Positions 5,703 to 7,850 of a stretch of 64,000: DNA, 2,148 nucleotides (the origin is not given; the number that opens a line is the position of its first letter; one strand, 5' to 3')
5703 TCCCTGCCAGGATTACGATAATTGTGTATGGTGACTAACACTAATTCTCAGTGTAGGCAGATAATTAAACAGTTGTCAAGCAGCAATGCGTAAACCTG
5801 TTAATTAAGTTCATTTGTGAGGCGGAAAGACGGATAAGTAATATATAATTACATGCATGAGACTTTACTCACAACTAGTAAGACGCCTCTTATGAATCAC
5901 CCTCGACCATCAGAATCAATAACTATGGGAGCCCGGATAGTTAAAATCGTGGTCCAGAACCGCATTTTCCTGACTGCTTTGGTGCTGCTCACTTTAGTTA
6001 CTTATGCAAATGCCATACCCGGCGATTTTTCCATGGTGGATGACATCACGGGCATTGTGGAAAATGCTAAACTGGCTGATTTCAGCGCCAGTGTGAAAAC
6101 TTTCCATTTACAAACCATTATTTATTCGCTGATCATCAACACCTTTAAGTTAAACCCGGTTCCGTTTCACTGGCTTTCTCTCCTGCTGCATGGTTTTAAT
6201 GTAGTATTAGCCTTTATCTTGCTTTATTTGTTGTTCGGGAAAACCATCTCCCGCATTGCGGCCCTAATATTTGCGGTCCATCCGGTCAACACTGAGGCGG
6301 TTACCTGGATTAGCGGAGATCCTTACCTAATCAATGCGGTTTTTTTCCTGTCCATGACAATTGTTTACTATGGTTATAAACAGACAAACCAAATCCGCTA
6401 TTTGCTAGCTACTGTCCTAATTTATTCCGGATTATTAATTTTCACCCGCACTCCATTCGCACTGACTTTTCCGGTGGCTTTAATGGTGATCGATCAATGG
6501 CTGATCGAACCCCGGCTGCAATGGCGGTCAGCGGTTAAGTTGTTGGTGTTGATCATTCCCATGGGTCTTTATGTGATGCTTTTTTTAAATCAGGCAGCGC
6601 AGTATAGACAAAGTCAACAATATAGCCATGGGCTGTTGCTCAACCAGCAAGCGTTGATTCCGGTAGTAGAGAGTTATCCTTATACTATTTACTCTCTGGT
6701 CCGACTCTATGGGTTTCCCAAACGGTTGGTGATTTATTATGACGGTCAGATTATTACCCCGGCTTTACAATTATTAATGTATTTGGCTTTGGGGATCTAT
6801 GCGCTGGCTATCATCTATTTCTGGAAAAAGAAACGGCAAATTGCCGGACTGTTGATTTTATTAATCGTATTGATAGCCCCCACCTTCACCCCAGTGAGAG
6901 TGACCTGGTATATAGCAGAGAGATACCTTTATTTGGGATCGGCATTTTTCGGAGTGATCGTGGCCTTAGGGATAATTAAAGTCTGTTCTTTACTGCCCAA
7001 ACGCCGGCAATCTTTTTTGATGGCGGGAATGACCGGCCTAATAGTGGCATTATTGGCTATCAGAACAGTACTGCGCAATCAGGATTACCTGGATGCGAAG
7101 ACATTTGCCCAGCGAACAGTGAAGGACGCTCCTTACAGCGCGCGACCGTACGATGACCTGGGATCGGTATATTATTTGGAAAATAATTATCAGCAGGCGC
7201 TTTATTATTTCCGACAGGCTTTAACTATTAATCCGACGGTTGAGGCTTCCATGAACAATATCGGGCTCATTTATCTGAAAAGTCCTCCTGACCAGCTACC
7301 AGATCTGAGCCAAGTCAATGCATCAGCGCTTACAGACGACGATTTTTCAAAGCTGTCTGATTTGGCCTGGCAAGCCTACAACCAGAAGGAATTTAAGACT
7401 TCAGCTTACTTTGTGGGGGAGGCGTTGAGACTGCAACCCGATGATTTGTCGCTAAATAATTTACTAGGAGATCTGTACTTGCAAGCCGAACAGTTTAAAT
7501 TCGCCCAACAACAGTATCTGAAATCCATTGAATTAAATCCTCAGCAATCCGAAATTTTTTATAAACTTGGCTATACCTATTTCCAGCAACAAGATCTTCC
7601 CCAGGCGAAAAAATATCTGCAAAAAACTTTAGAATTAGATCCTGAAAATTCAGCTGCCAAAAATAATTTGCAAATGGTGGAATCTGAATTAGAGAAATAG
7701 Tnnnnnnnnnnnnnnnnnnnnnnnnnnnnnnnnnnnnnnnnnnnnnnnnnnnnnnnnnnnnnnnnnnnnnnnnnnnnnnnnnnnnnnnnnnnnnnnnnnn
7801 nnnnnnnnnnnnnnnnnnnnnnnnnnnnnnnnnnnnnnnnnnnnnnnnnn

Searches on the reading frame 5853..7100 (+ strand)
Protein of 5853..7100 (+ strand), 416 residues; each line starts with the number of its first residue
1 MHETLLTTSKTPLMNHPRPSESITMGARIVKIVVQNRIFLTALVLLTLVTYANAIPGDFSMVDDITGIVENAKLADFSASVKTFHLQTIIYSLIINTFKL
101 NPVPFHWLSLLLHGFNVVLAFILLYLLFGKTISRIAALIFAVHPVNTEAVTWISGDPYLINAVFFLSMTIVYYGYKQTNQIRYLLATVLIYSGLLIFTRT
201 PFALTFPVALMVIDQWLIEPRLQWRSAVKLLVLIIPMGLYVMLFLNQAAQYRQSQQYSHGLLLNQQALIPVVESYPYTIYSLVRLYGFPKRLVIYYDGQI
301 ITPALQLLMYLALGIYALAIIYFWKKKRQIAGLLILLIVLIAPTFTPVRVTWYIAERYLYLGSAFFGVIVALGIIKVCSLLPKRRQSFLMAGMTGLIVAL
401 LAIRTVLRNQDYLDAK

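Call 80: search_solved_structures(query=window:5853-7100:+, max_evalue=1)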
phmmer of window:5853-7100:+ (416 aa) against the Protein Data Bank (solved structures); distinct sequences matched with E-value up to 1: 0.

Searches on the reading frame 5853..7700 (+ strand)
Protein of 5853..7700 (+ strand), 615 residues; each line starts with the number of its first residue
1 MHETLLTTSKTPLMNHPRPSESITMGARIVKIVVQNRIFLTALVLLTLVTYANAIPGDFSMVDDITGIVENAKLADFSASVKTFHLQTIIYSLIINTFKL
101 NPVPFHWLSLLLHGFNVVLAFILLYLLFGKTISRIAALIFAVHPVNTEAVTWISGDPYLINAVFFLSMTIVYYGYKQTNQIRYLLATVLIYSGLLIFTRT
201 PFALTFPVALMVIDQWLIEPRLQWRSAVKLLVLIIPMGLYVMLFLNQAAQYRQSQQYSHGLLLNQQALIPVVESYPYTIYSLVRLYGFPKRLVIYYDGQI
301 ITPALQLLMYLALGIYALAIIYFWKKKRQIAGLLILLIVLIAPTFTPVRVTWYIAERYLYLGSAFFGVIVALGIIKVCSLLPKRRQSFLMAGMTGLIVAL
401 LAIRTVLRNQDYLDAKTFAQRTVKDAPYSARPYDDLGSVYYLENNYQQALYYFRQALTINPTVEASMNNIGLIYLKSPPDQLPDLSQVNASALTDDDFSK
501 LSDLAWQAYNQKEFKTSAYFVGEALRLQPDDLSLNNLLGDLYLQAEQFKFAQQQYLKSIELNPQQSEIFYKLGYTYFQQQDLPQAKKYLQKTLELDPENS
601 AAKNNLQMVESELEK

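Call 8: search_protein_families(library=pfam, proteins=[window:5853-7700:+], max_evalue=0.001)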
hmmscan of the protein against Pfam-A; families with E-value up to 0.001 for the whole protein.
window:5853-7700:+ (615 aa): 17 families
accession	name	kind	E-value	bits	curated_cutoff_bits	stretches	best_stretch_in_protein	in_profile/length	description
PF07719.23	TPR_2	-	9.2e-18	63.3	27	2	567-599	2-34/34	Tetratricopeptide repeat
PF00515.34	TPR_1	-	5.4e-16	58.1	27.8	2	567-599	2-34/34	Tetratricopeptide repeat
PF13424.12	TPR_12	-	2.3e-13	50.6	30.1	1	419-459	33-74/77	Tetratricopeptide repeat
PF13181.12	TPR_8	-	2e-12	46.6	25.7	1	567-599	2-34/34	Tetratricopeptide repeat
PF13414.12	TPR_11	-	2.4e-12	46.8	26.8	2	539-579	1-41/42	TPR repeat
PF13431.12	TPR_17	-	2.3e-10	40.3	24.4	1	555-586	2-33/34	Tetratricopeptide repeat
PF13432.12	TPR_16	-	1.1e-09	39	32.7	0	570-606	1-37/65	Tetratricopeptide repeat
PF14559.12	TPR_19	-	4.9e-09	36.8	25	1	554-603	12-62/68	Tetratricopeptide repeat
PF13371.12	TPR_9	-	5.2e-08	33.2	35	0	541-602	4-65/73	Tetratricopeptide repeat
PF13428.12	TPR_14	-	1.6e-07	31.8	23.5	0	568-603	3-38/44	Tetratricopeptide repeat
PF13374.12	TPR_10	-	2e-06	28.1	27.5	0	433-459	5-31/42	Tetratricopeptide repeat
PF23914.1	TPR_CcmH_CycH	-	2e-06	28.1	42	1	509-610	27-131/158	Cytochrome c-type biogenesis protein H TPR domain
PF12895.13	ANAPC3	-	6.8e-06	26.7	27.2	1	517-592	7-82/82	Anaphase-promoting complex, cyclosome, subunit 3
PF23558.1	TPR_P4H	-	1.6e-05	25.4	27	1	551-614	27-90/91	Prolyl 4-hydroxylase peptide-substrate-binding domain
PF13174.12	TPR_6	-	5.4e-05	24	26.3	0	569-598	3-32/33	Tetratricopeptide repeat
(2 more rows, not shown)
